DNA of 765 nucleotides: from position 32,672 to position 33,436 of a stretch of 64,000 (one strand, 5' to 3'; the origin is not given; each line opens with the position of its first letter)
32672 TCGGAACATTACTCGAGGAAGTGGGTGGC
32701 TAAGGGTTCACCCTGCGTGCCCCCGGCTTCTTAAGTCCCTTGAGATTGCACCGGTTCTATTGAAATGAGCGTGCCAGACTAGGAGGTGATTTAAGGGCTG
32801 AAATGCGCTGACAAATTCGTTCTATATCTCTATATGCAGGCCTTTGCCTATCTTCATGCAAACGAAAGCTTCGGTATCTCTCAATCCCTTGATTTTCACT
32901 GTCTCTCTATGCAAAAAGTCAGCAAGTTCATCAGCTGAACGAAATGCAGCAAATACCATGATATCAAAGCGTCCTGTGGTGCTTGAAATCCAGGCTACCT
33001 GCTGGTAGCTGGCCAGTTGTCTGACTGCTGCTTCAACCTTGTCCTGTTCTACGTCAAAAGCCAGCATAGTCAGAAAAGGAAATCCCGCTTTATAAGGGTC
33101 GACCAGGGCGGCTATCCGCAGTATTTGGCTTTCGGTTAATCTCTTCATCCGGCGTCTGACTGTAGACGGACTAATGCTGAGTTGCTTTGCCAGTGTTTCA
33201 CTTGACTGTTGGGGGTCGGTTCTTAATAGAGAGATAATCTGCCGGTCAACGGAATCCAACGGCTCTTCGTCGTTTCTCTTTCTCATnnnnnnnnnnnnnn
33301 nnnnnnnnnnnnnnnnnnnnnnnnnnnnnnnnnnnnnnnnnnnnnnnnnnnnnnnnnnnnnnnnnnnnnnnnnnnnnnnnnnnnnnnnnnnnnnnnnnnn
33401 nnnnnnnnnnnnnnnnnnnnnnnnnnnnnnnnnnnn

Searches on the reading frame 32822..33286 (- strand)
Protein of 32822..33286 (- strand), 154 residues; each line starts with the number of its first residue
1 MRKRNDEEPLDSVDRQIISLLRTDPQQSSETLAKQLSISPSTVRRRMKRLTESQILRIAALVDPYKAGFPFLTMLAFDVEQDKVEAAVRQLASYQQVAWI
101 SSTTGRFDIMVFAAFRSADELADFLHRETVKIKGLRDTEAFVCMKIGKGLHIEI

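Call 12: search_protein_families(library=pfam, proteins=[window:32822-33286:-])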
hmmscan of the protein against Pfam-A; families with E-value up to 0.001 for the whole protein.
window:32822-33286:- (154 aa): 12 families
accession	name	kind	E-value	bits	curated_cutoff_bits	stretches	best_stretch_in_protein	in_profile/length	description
PF13404.12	HTH_AsnC-type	-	1.4e-12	47.7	27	1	10-50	1-41/42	AsnC-type helix-turn-helix domain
PF13412.12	HTH_24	-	2.2e-11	43.6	21.9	1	10-56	1-47/48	Winged helix-turn-helix DNA-binding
PF01037.27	AsnC_trans_reg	-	5.1e-11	42.8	25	1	78-145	4-72/73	Lrp/AsnC ligand binding domain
PF08279.18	HTH_11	-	2.5e-08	34.1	25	1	15-54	3-43/55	HTH domain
PF12840.13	HTH_20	-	3.8e-07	30.4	27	1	11-57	3-49/51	Helix-turn-helix domain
PF22482.2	AsnC_trans_reg_3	-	6.3e-06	26.7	24.4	1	82-149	22-88/95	PF0864 C-terminal dimeric alpha+beta barrel domain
PF13565.12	HTH_32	-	0.00014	22.8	33.7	0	12-46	32-72/73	Homeodomain-like domain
PF01498.24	HTH_Tnp_Tc3_2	-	0.00017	22.2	31.5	1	14-49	1-41/72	Transposase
PF25213.1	HVO_A0261_N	-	0.00025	21.3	35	0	16-56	15-54/86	HVO_A0261 N-terminal domain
PF08220.18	HTH_DeoR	-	0.00031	20.9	21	1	15-56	3-44/57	DeoR-like helix-turn-helix domain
PF18024.7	HTH_50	-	0.00043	20.4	27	0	8-49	6-46/50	Helix-turn-helix domain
PF13556.12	HTH_30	-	0.00084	19.5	27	0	28-52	14-38/59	PucR C-terminal helix-turn-helix domain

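Call 54: search_protein_families(library=ncbifam, proteins=[window:32822-33286:-], max_evalue=0.00001)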
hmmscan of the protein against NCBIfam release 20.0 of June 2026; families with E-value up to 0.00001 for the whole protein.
window:32822-33286:- (154 aa): 9 families
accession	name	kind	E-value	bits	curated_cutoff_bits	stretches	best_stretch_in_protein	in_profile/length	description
NF040947.1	trans_reg_LysM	equivalog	1e-15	57.7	180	1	10-145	1-134/136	HTH-type transcriptional regulator LysM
NF053758.1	ChrTpTrnRegChrS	equivalog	1.4e-15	57.5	250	1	7-145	9-148/158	chromate efflux transcriptional regulator ChrS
NF040820.1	trans_reg_LrpA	equivalog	8.6e-14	51.6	250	1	10-136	2-129/141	HTH-type transcriptional regulator LrpA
NF008384.0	PRK11179.1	equivalog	1.5e-13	50.8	227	1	8-145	5-144/153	transcriptional regulator AsnC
NF041395.1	TranRegLrpA1_Halo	equivalog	5.9e-12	45.8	250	1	11-138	4-132/142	HTH-type transcriptional regulator LrpA1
NF041396.1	TranRegLrp_Halo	equivalog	2.3e-10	40.5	190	1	11-125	4-119/149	HTH-type transcriptional regulator Lrp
NF008370.0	PRK11169.1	equivalog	2.2e-09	37.2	233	1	3-145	5-151/164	leucine-responsive transcriptional regulator Lrp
NF040707.3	Siroheme_Dcarb_AhbB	equivalog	9.6e-09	35.1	125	1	30-98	17-86/146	siroheme decarboxylase subunit beta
NF040708.3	Siroheme_Dcarb_AhbA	equivalog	7.9e-06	25.7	140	1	30-123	20-113/144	siroheme decarboxylase subunit alpha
